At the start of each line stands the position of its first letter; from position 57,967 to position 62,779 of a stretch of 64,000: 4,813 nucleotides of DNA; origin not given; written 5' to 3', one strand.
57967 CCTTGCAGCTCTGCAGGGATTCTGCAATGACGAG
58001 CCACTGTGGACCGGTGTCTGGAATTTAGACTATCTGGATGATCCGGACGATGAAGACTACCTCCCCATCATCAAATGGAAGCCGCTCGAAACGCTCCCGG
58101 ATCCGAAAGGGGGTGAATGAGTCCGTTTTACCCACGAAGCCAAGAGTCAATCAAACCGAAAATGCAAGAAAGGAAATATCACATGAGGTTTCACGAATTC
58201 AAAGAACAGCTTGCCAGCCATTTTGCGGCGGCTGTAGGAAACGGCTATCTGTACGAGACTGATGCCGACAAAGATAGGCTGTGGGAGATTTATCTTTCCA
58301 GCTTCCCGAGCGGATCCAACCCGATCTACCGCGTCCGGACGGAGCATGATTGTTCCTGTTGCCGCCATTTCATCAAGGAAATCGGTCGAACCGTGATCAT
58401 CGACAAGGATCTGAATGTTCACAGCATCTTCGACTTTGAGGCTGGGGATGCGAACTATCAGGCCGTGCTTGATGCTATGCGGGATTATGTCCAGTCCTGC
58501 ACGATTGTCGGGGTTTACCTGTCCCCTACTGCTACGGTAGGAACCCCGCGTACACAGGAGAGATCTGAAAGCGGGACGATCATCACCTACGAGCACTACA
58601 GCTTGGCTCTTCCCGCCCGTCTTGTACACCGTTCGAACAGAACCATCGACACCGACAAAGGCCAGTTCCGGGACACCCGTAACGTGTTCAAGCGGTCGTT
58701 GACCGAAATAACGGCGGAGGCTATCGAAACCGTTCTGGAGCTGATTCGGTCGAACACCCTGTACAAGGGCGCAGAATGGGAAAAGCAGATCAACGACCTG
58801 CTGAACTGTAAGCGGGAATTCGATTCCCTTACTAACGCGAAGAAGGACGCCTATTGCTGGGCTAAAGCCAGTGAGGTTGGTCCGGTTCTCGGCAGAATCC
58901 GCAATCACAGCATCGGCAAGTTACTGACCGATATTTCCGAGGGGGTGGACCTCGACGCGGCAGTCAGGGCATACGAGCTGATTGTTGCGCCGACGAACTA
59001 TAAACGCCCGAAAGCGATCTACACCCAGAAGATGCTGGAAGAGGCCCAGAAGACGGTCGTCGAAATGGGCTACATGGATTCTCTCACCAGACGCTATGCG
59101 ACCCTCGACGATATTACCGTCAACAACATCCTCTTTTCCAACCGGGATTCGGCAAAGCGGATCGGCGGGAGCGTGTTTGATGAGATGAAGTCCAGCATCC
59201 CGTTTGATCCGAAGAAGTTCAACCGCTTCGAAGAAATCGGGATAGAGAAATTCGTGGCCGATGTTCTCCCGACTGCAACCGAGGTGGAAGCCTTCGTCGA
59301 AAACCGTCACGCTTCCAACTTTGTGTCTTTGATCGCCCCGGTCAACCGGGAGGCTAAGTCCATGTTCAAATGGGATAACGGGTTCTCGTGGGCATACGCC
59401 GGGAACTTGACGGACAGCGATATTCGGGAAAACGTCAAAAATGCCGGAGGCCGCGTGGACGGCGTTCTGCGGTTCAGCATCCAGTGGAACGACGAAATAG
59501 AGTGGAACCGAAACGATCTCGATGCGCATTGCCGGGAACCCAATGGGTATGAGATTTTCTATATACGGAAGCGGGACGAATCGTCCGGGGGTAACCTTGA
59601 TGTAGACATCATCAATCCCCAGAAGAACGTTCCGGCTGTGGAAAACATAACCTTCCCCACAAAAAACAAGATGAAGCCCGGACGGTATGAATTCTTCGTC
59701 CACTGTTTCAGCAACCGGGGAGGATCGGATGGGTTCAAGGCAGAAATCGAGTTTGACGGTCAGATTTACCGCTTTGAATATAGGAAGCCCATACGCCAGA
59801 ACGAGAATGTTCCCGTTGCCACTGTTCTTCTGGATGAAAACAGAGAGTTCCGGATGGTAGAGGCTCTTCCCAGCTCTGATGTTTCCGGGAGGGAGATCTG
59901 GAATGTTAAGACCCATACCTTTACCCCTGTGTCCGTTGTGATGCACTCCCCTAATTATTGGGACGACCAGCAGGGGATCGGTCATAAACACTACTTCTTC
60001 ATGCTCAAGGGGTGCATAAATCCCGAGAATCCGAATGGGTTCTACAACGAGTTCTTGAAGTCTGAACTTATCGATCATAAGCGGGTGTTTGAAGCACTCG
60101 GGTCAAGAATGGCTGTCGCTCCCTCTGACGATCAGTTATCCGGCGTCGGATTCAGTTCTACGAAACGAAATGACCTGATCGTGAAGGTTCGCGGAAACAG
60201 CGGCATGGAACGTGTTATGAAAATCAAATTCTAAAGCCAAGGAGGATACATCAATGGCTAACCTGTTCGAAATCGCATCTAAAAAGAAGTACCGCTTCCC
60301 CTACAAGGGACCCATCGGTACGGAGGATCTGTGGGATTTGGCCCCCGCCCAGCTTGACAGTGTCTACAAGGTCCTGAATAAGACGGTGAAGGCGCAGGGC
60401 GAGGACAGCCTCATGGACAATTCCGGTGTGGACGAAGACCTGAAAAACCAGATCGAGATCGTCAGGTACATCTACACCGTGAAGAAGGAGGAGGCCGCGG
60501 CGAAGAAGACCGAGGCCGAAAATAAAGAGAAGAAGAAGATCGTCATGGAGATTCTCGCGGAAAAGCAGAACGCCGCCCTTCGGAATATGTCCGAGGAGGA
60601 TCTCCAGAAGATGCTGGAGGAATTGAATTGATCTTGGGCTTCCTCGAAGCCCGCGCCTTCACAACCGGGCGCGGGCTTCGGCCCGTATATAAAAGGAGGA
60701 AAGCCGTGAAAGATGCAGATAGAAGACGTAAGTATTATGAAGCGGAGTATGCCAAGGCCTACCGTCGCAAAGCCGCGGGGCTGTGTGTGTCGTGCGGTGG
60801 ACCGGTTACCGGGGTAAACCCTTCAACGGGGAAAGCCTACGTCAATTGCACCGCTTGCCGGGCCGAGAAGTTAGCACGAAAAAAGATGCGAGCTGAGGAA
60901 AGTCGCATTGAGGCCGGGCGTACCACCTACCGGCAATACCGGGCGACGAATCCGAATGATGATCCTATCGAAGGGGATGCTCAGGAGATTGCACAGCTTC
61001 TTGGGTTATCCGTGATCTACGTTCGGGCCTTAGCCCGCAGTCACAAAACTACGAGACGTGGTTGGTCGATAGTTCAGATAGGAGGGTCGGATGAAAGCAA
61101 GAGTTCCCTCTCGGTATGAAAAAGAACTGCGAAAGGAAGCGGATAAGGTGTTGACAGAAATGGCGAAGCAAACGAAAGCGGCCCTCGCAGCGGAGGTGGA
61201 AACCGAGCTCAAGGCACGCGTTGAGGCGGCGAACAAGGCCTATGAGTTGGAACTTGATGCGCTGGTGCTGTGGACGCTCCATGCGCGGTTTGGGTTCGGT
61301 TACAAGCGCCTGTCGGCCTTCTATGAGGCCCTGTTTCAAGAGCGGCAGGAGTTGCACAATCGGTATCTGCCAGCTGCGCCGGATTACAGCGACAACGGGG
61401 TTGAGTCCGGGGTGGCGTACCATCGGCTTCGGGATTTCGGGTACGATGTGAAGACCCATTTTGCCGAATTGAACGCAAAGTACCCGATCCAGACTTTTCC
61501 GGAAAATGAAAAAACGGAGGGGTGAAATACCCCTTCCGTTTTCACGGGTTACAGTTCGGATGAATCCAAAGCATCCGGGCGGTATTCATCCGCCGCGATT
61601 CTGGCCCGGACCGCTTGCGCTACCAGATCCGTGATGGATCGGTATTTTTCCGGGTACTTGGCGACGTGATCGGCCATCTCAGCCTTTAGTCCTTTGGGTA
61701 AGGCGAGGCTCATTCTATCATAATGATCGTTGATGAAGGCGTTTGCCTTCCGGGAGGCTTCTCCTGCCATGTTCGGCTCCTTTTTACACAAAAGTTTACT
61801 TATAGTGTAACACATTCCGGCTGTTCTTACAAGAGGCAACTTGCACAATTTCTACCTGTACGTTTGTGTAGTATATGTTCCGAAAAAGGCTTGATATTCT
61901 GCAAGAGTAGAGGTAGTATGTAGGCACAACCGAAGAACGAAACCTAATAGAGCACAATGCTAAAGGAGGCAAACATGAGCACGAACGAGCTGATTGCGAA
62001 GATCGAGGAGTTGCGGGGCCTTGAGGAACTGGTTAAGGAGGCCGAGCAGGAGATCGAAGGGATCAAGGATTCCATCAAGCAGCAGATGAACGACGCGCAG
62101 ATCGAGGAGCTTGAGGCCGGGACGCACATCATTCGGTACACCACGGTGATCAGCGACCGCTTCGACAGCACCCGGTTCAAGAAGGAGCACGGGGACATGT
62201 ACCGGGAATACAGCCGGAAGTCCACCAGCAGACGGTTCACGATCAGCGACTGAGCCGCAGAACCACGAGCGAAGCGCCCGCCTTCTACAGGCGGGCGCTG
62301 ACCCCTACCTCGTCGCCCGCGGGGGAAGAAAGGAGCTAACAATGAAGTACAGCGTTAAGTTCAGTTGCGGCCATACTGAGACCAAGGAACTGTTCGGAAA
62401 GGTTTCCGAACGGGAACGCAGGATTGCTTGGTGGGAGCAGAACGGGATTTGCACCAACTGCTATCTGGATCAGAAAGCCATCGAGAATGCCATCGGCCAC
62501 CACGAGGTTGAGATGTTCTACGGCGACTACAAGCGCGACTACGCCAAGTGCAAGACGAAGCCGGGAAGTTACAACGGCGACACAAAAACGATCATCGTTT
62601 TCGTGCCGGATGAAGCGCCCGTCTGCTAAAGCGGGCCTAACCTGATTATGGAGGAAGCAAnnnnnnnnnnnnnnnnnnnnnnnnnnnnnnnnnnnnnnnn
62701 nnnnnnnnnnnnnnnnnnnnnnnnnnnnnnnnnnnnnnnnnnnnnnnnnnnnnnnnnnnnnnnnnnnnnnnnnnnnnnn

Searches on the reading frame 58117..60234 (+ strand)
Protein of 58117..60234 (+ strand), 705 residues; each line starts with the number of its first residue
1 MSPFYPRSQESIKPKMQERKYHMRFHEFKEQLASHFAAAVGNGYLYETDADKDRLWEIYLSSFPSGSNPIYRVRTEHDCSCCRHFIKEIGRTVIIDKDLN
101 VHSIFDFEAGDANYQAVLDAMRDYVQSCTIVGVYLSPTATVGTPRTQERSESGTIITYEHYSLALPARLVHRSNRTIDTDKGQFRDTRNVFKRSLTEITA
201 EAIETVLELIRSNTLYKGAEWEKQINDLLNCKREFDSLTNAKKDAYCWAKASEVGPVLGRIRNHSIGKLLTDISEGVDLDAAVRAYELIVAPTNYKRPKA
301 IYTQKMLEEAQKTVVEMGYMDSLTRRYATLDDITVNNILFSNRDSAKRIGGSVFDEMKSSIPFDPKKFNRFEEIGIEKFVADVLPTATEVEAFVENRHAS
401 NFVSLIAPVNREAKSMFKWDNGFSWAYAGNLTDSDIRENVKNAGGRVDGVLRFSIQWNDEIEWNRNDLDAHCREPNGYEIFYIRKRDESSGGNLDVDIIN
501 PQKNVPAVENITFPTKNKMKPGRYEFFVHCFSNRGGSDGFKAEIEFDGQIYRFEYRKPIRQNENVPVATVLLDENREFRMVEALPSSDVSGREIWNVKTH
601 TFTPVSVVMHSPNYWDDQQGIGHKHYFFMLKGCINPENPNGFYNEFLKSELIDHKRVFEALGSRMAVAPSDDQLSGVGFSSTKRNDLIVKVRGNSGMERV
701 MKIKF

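Call 3: search_protein_families(library=pfam, proteins=[window:58117-60234:+], max_evalue=0.01)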
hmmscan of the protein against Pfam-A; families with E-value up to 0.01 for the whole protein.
window:58117-60234:+ (705 aa): 0 families

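Call 8: search_protein_families(library=phrogs, proteins=[window:58117-60234:+], max_evalue=0.001)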
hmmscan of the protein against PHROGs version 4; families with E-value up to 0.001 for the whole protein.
window:58117-60234:+ (705 aa): 5 families
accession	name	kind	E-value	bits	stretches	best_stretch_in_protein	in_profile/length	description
phrog_1735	-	unknown function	2e-261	870.7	1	23-705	2-673/673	-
phrog_23228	-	unknown function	1.5e-145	486.6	1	229-705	5-472/472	-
phrog_25920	-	unknown function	5.7e-35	122.2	1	39-195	17-171/173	-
phrog_21434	-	unknown function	5.2e-27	95.1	1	24-108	3-86/93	-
phrog_38165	-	unknown function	3.9e-06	27.5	1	258-290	23-54/57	-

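Call 35: find_related_loci(query=window:58117-60231:+, collection=viral_contigs, flank=10000)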
Query window:58117-60231:+ (705 aa) in viral_contigs; peptide patterns used: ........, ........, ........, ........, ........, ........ (x = any residue, [..] = any of these).
7 stretches matched a pattern; 6 encode a relative of the query (tblastn E <= 1e-3); 6 distinct loci.
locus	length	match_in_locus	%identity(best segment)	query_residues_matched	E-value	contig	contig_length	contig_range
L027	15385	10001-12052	62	18-705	0e+0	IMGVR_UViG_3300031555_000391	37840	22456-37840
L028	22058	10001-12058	51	23-705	0e+0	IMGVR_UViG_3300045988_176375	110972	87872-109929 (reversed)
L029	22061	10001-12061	51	23-705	0e+0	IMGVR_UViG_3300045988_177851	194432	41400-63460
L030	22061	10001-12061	51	23-705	0e+0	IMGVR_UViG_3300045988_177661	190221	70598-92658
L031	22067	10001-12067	62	18-705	0e+0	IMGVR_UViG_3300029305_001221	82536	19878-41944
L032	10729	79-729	56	492-705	2e-72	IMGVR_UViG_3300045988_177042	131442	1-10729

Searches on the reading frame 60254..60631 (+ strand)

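Call 3: search_protein_families(library=pfam, proteins=[window:60254-60631:+], max_evalue=0.01)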
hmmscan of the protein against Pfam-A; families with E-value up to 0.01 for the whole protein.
window:60254-60631:+ (125 aa): 0 families

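Call 8: search_protein_families(library=phrogs, proteins=[window:60254-60631:+], max_evalue=0.001)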
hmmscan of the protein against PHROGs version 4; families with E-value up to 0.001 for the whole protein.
window:60254-60631:+ (125 aa): 1 family
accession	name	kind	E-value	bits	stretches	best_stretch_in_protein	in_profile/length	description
phrog_2018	-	unknown function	7.5e-37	127.4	1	1-124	2-132/132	-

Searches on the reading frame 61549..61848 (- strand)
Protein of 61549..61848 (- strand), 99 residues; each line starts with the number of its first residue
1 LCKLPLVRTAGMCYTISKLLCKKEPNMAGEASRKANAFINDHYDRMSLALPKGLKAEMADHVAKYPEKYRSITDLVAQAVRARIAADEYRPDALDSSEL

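Call 3: search_protein_families(library=pfam, proteins=[window:61549-61848:-], max_evalue=0.01)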
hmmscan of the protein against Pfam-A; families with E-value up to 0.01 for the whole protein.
window:61549-61848:- (99 aa): 0 families

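Call 8: search_protein_families(library=phrogs, proteins=[window:61549-61848:-], max_evalue=0.001)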
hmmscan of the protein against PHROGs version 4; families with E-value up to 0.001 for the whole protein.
window:61549-61848:- (99 aa): 1 family
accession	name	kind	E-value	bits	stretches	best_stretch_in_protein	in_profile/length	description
phrog_13890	-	unknown function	0.00051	21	1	30-64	4-37/73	-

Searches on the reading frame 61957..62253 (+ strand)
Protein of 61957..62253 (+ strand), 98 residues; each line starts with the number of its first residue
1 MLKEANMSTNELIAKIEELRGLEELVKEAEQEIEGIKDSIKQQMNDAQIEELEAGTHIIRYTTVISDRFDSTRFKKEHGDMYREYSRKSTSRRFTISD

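Call 3: search_protein_families(library=pfam, proteins=[window:61957-62253:+], max_evalue=0.01)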
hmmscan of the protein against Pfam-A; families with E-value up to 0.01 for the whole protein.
window:61957-62253:+ (98 aa): 2 families
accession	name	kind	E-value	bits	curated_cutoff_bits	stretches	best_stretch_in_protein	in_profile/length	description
PF05565.16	Sipho_Gp157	-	0.0015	19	28.6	1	16-61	60-105/162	Siphovirus Gp157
PF07743.18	HSCB_C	-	0.0086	16.9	22.1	0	7-67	10-71/74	HSCB C-terminal oligomerisation domain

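Call 8: search_protein_families(library=phrogs, proteins=[window:61957-62253:+], max_evalue=0.001)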
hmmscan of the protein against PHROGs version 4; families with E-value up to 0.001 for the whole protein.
window:61957-62253:+ (98 aa): 4 families
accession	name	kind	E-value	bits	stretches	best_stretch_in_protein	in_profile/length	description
phrog_434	-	DNA, RNA and nucleotide metabolism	1.1e-16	62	1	9-97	271-362/372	RecE-like recombination exonuclease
phrog_6244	-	unknown function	2.9e-16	60.9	1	8-97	13-106/107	-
phrog_1956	-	unknown function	2.3e-05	25.4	1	14-96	9-90/93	-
phrog_253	-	DNA, RNA and nucleotide metabolism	0.00023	22.1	1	14-61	65-110/169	Mu Gam-like end protection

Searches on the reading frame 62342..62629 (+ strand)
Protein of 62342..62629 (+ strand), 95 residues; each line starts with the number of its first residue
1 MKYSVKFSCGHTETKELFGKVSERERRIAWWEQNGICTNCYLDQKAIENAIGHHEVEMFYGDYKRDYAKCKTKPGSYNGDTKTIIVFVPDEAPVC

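Call 3: search_protein_families(library=pfam, proteins=[window:62342-62629:+], max_evalue=0.01)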
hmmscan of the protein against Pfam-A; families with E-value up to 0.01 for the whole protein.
window:62342-62629:+ (95 aa): 0 families

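Call 8: search_protein_families(library=phrogs, proteins=[window:62342-62629:+], max_evalue=0.001)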
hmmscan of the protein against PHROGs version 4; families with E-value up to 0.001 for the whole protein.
window:62342-62629:+ (95 aa): 1 family
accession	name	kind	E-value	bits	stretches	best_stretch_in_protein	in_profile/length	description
phrog_16123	-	unknown function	1.3e-11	45.3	1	1-51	3-54/368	-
